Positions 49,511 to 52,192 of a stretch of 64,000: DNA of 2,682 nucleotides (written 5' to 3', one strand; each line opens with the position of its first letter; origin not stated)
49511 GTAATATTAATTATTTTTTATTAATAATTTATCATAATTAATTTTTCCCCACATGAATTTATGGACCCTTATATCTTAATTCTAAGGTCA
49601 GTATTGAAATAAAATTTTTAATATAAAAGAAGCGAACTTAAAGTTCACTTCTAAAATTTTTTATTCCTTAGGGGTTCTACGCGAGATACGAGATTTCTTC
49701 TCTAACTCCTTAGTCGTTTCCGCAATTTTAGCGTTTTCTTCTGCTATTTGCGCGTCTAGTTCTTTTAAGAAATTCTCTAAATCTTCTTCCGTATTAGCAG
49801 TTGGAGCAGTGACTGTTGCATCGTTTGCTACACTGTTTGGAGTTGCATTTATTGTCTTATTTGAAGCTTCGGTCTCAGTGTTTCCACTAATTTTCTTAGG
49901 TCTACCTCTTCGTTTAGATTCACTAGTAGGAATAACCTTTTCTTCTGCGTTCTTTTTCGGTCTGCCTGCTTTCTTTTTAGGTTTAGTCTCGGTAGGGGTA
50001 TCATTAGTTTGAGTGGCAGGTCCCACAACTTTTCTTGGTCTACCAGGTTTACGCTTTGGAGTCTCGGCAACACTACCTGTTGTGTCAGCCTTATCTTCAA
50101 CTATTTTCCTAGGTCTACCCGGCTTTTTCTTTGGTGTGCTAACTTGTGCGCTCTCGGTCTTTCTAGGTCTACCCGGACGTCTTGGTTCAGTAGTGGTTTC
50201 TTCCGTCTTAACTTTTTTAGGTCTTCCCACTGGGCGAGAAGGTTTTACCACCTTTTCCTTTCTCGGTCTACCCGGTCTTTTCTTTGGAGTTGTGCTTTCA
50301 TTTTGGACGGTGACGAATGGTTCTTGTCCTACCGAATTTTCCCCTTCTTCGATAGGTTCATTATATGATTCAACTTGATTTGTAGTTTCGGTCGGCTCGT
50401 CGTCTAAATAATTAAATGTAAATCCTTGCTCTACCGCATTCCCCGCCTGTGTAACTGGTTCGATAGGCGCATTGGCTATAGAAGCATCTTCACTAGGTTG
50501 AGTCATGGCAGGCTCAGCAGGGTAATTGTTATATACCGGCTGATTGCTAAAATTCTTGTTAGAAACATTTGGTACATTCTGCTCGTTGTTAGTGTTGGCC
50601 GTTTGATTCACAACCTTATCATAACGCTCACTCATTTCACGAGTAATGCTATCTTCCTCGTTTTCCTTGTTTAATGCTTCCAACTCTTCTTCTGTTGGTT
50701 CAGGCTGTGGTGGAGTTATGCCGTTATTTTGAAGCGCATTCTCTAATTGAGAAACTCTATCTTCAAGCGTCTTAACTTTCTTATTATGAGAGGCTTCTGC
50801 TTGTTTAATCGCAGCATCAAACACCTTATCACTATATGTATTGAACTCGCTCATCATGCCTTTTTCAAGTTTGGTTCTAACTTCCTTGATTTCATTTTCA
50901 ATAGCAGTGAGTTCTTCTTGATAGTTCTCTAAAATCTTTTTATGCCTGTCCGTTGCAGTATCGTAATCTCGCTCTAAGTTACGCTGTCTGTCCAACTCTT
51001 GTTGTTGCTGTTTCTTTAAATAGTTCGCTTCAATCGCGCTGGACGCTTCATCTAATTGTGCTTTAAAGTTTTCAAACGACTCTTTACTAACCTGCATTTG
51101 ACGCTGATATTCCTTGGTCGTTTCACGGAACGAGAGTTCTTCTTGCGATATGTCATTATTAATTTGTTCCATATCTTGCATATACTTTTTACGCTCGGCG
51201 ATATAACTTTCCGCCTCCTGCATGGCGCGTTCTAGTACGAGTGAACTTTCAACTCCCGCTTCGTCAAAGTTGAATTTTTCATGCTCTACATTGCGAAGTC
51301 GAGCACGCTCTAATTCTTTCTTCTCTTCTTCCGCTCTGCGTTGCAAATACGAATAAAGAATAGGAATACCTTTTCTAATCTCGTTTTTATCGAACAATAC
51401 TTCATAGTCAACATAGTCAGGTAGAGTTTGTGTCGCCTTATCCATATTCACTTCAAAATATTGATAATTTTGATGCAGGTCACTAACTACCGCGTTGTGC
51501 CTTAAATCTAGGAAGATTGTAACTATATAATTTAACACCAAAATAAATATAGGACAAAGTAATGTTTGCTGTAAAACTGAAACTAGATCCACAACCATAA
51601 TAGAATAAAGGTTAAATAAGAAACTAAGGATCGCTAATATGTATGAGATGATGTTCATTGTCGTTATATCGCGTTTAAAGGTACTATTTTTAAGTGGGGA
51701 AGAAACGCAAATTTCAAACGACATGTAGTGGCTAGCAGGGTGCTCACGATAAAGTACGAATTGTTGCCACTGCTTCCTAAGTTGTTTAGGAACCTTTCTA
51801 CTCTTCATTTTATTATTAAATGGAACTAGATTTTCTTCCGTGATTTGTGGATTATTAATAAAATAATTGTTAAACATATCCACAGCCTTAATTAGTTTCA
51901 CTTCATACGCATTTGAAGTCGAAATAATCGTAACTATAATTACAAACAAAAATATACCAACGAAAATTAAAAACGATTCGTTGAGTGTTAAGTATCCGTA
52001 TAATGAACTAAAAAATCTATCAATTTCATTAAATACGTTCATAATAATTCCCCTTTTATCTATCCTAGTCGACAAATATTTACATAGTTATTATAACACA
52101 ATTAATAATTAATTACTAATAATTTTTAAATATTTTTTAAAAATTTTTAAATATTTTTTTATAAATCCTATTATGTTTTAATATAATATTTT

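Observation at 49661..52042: Membrane-anchored coiled-coil protein ending in an array of seven AT-hooks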

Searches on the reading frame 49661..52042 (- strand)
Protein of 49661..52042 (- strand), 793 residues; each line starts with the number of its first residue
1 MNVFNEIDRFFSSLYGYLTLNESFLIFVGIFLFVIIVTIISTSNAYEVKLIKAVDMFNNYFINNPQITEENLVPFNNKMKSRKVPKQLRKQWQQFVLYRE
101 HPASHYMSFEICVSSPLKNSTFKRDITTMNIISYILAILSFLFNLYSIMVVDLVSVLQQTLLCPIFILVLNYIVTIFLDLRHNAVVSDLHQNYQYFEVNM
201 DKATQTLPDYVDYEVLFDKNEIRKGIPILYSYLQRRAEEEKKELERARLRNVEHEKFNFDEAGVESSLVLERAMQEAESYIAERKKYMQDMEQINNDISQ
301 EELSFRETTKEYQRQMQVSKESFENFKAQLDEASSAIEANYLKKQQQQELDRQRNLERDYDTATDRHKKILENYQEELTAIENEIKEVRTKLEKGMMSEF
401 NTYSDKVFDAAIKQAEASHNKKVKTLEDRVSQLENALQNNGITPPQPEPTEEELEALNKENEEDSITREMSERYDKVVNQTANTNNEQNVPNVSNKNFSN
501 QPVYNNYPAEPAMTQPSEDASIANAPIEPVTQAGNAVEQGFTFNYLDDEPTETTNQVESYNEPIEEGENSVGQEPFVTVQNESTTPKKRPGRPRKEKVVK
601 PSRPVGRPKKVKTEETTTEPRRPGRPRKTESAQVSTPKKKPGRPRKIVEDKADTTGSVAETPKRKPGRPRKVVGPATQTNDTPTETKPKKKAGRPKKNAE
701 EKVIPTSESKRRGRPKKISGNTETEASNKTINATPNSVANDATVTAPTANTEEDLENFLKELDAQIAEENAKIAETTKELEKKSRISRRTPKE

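Call 3: search_protein_families(library=pfam, proteins=[window:49661-52042:-], max_evalue=0.1)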
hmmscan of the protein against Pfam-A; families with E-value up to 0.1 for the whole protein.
window:49661-52042:- (793 aa): 0 families

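Call 4: search_protein_families(library=ncbifam, proteins=[window:49661-52042:-], max_evalue=1)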
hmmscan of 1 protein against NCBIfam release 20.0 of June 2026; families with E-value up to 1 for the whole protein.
window:49661-52042:- (793 aa): 1 family
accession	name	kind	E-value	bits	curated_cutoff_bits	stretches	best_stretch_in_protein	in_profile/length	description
NF033232.1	small_YtzI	equivalog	0.17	11.3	33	1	27-49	8-30/41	YtzI protein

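Call 5: find_homologous_proteins(query=window:49661-52042:-, max_evalue=0.001)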
Query window:49661-52042:- (793 aa): 337 proteins with E <= 0.001 among 8000 candidates; the best 120 are listed.
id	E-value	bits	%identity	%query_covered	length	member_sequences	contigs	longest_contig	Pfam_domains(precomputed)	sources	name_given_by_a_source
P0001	0.0e+0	1616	95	100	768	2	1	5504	-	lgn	-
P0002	9.5e-284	962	65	100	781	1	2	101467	PF02178.25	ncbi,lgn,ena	-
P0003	2.0e-278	944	60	100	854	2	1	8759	PF02178.25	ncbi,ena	-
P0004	2.4e-278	944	60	100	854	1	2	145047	PF02178.25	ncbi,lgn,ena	-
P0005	5.6e-278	942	60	100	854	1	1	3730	PF02178.25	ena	-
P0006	8.5e-245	833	54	99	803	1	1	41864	PF02178.25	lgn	-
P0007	5.6e-241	820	54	99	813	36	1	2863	PF02178.25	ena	-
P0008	8.8e-240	816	54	99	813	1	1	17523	PF02178.25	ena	-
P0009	1.3e-239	816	54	99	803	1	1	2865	PF02178.25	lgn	-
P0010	7.9e-239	813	54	99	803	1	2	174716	PF02178.25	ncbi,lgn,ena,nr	ncbi:MAG TPA: hypothetical protein IAC46_00315 [Candidatus Onthoplasma faecigallinarum]|nr:hypotheti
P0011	1.2e-238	812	54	99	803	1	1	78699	PF02178.25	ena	-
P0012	2.5e-238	811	61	85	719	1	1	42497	-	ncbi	-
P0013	9.1e-238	810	54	99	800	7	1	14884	PF02178.25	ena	-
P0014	1.4e-237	809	53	99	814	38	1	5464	-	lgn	-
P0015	8.2e-236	803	55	100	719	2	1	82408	PF02178.25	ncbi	-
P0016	1.7e-233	795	53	99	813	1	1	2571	PF02178.25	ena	-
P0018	3.6e-230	784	53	99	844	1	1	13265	PF02178.25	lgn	-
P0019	6.2e-230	784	53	99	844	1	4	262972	PF02178.25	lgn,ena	-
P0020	7.4e-230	783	53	99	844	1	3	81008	PF02178.25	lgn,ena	-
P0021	2.8e-229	781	53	99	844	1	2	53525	PF02178.25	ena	-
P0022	5.0e-229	781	53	99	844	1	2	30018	PF02178.25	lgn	-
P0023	6.2e-229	780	52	99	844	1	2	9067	PF02178.25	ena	-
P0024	8.9e-229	780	52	99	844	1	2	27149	PF02178.25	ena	-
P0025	9.4e-229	780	53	99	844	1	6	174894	PF02178.25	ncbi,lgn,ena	-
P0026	9.5e-229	780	52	99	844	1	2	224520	PF02178.25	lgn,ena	-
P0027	1.4e-228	779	52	99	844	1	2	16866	PF02178.25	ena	-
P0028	1.9e-228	779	53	99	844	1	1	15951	PF02178.25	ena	-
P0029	2.3e-228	778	52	99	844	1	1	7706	PF02178.25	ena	-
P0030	3.0e-228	778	52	99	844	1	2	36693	PF02178.25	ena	-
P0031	3.1e-228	778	52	99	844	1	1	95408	PF02178.25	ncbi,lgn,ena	-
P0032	3.8e-228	778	52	99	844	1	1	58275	PF02178.25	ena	-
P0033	5.9e-228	777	53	99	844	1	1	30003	PF02178.25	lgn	-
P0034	8.2e-228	777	52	99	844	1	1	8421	PF02178.25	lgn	-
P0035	1.3e-227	776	52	99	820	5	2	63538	PF02178.25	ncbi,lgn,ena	-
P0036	2.3e-227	775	52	99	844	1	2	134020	PF02178.25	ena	-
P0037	2.6e-227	775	52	99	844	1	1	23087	PF02178.25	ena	-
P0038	4.8e-227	774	52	99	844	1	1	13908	PF02178.25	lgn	-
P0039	5.0e-227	774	52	99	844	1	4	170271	PF02178.25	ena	-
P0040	6.5e-227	774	52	99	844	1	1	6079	PF02178.25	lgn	-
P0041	7.3e-227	773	52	99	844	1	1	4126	PF02178.25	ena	-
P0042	1.0e-226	773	52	99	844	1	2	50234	PF02178.25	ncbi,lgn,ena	-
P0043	1.6e-226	772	52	99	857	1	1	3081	PF02178.25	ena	-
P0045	7.8e-225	767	53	99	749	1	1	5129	PF02178.25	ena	-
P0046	3.5e-223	761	53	100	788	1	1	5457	PF02178.25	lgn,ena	-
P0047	8.0e-223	760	34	31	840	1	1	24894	PF02178.25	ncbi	-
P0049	9.1e-222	757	53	99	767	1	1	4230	PF02178.25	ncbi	-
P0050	2.2e-221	755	51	100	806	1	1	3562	PF02178.25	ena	-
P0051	1.7e-220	752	51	100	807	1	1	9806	PF02178.25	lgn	-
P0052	1.9e-220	752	51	100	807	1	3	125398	PF02178.25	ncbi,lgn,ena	-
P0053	3.0e-220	752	51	100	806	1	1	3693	PF02178.25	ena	-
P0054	3.7e-220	751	51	100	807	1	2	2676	PF02178.25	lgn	-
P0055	6.5e-220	751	51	100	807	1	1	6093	PF02178.25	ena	-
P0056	7.1e-220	750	51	100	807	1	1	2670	PF02178.25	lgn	-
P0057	7.1e-220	750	52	100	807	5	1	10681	PF02178.25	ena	-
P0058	7.9e-220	750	51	100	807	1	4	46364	PF02178.25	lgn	-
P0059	8.4e-220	750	51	100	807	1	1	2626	PF02178.25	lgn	-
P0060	1.0e-219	750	52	99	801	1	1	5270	PF02178.25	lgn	-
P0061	1.1e-219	750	52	100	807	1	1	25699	PF02178.25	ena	-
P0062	1.2e-219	750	52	100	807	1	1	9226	PF02178.25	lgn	-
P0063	1.2e-219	750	51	100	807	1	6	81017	PF02178.25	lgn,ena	-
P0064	1.2e-219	750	51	100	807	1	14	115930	PF02178.25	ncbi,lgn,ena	-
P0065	1.2e-219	750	52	100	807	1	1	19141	PF02178.25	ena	-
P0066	1.2e-219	750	51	100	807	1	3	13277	PF02178.25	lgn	-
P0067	1.4e-219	749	51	100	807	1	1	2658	PF02178.25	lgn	-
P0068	1.5e-219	749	51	100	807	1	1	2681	PF02178.25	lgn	-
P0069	1.5e-219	749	51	100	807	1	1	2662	PF02178.25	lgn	-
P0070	1.7e-219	749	51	100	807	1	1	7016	PF02178.25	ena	-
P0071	1.8e-219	749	51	100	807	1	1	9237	PF02178.25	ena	-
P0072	2.0e-219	749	51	100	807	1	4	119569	PF02178.25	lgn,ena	-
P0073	2.0e-219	749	52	100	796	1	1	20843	PF02178.25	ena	-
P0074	2.1e-219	749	52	100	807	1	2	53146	PF02178.25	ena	-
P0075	2.4e-219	749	51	100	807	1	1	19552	PF02178.25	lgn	-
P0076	3.4e-219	748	52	100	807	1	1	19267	PF02178.25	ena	-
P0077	3.9e-219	748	52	100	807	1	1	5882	PF02178.25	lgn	-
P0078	4.3e-219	748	51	100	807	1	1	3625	PF02178.25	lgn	-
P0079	5.0e-219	748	51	100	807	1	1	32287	PF02178.25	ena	-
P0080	5.2e-219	748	51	100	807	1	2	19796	PF02178.25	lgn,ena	-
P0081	7.1e-219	747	51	100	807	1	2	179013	PF02178.25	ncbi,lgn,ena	-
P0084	1.8e-218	746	51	99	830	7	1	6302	PF02178.25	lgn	-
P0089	2.7e-214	732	50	98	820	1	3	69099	PF02178.25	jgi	-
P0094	6.9e-213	727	68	55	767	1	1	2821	PF02178.25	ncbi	-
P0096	1.4e-212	726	49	99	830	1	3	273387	PF02178.25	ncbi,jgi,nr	ncbi:MAG: hypothetical protein E7374_00400 [Clostridiales bacterium]|nr:hypothetical protein [Clostr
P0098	6.1e-212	724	50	98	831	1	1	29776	PF02178.25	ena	-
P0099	6.9e-212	724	49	99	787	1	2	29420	PF02178.25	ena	-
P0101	1.0e-210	720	50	99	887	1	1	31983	PF02178.25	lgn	-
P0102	1.1e-210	720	65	64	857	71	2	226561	PF02178.25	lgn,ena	-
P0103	4.1e-209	715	47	98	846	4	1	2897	PF02178.25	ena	-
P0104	6.1e-208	711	50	97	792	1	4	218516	PF02178.25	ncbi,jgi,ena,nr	ncbi:MAG: hypothetical protein E7351_00560 [Clostridiales bacterium]|nr:hypothetical protein [Clostr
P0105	1.8e-207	709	71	55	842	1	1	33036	PF02178.25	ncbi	-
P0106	1.4e-206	706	48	99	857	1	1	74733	PF02178.25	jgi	-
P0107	4.9e-206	705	47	99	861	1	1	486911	PF02178.25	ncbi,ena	-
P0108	5.5e-206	704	49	94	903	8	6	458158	PF02178.25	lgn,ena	-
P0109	1.3e-205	703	50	98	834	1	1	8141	PF02178.25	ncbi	-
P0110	2.3e-205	702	49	99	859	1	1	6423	PF02178.25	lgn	-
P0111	4.4e-205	701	49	98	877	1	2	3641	PF02178.25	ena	-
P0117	2.4e-203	696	49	98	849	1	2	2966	PF02178.25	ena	-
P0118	4.2e-203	695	48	99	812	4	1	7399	PF02178.25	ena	-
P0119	4.7e-203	695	47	99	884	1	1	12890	PF02178.25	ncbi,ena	-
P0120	6.1e-203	694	48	98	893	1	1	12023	PF02178.25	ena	-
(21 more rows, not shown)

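Call 17: find_encoding_contigs(protein=P0107, flank=8000, max_places=2)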
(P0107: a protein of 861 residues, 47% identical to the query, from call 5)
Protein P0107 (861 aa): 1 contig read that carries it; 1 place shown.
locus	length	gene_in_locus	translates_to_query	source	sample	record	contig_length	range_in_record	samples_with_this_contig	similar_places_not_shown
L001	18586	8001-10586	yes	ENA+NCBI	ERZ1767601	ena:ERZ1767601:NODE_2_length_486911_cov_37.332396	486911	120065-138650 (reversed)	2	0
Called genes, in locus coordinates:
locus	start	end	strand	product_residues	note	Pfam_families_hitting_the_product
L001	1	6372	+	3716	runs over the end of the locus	-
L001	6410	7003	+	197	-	PF02677:QueH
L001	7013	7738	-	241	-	PF04298:Zn_peptidase_2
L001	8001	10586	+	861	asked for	PF02178:AT_hook (faint)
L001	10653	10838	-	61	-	PF08984:DUF1858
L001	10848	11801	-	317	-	-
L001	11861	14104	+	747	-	PF00884:Sulfatase, PF02995:DUF229 (faint)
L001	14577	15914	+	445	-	PF00535:Glycos_transf_2, PF13641:Glyco_tranf_2_3, PF13632:Glyco_trans_2_3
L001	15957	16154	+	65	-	-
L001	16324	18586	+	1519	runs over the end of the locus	-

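Call 18: find_encoding_contigs(protein=P0010, flank=8000, max_places=2)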
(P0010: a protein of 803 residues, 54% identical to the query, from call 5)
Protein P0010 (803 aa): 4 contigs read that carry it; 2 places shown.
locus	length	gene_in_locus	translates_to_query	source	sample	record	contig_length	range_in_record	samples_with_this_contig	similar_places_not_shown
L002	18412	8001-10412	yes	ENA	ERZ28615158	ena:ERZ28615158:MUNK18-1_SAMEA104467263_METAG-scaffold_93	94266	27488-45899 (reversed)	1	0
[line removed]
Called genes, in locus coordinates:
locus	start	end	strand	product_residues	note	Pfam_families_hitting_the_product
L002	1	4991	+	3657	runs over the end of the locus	-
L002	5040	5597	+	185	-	PF02677:QueH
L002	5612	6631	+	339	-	PF01168:Ala_racemase_N, PF00842:Ala_racemase_C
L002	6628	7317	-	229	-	PF04298:Zn_peptidase_2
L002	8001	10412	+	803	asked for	PF02178:AT_hook (faint)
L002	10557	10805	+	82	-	PF01797:Y1_Tnp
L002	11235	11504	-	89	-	-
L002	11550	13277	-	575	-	PF00133:tRNA-synt_1, PF01406:tRNA-synt_1e (weak), PF09334:tRNA-synt_1g, PF01406:tRNA-synt_1e (weak), PF01921:tRNA-synt_1f (weak), PF19303:Anticodon_3, PF08264:Anticodon_1 (weak)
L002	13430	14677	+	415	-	PF00535:Glycos_transf_2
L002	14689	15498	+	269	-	PF01061:ABC2_membrane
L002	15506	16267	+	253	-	PF00005:ABC_tran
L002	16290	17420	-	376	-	PF13477:Glyco_trans_4_2, PF13439:Glyco_transf_4, PF13579:Glyco_trans_4_4 (weak), PF00534:Glycos_transf_1, PF13692:Glyco_trans_1_4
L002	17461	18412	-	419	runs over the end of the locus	PF04932:Wzy_C (weak)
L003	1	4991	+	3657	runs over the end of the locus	-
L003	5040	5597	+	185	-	PF02677:QueH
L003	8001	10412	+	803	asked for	PF02178:AT_hook (faint)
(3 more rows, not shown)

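Call 27: search_protein_families(library=padloc, proteins=[window:49661-52042:-], max_evalue=10)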
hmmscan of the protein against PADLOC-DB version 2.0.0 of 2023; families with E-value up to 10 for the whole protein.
window:49661-52042:- (793 aa): 3 families
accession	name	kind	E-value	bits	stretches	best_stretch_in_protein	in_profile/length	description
PDLC03865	LmuB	-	0.41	6.7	1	238-489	192-846/1007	-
PDLC00582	JetC3|JetC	-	3.9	3.1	1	238-576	749-1064/1472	DUF3584 domain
PDLC00551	JetC2|JetC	-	7.3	2.2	1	254-489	319-555/1365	DUF3584 domain; MukB-like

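Call 61: search_protein_families(library=pfam, proteins=[P0002, P0047], max_evalue=10)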
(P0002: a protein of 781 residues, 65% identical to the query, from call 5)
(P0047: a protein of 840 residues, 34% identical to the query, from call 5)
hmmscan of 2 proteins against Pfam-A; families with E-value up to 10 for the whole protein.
P0002 (781 aa): 1 family
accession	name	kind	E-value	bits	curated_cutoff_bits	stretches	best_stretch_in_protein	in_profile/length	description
PF02178.24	AT_hook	-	8e-12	44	17.4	7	644-654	1-11/13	AT hook motif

P0047 (840 aa): 5 families
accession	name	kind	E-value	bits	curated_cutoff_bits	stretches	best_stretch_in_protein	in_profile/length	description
PF02178.24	AT_hook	-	3e-16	57.6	17.4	11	625-634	1-10/13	AT hook motif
PF16888.10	YwqH-like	-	0.016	15.9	33.7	1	294-404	3-111/123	YwqH-like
PF12097.14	DUF3573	-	0.51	9.6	26.6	1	368-442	30-106/383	Protein of unknown function (DUF3573)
PF20675.2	MPH2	-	0.56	11.5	29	1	396-454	21-77/107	Maintenance of Photosystem II under High light 2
PF23742.1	VBS_C3G9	-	3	8.4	27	1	384-451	45-112/120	C3G9 VBS-like domain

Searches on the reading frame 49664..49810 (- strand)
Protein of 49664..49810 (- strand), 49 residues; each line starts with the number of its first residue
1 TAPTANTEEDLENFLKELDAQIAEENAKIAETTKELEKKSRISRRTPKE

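Call 61: search_protein_families(library=pfam, proteins=[window:49664-49810:-], max_evalue=10)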
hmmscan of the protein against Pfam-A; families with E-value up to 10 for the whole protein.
window:49664-49810:- (49 aa): 3 families
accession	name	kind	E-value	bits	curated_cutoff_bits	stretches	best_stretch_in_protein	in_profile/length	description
PF12329.13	TMF_DNA_bd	-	0.013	15.9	35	1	6-40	26-60/74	TATA element modulatory factor 1 DNA binding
PF20042.4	DUF6444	-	0.017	16.2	27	1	6-47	7-52/85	Family of unknown function (DUF6444)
PF08895.16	DUF1840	-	0.091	13.5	25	1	2-41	33-72/108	Domain of unknown function (DUF1840)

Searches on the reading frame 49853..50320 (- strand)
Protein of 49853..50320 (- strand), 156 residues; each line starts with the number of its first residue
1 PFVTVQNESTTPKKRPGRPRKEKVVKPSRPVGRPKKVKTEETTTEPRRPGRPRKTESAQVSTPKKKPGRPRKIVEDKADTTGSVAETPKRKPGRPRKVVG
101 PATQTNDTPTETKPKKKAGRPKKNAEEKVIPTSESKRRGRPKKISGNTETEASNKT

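Call 61: search_protein_families(library=pfam, proteins=[window:49853-50320:-], max_evalue=10)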
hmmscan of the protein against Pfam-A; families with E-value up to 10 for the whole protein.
window:49853-50320:- (156 aa): 2 families
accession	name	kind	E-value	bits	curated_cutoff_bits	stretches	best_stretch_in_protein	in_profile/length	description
PF02178.24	AT_hook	-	0.0037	17.4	17.4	4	115-126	1-12/13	AT hook motif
PF04929.17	Herpes_DNAp_acc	-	3.3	7.1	25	1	43-129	310-391/400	Herpes DNA replication accessory factor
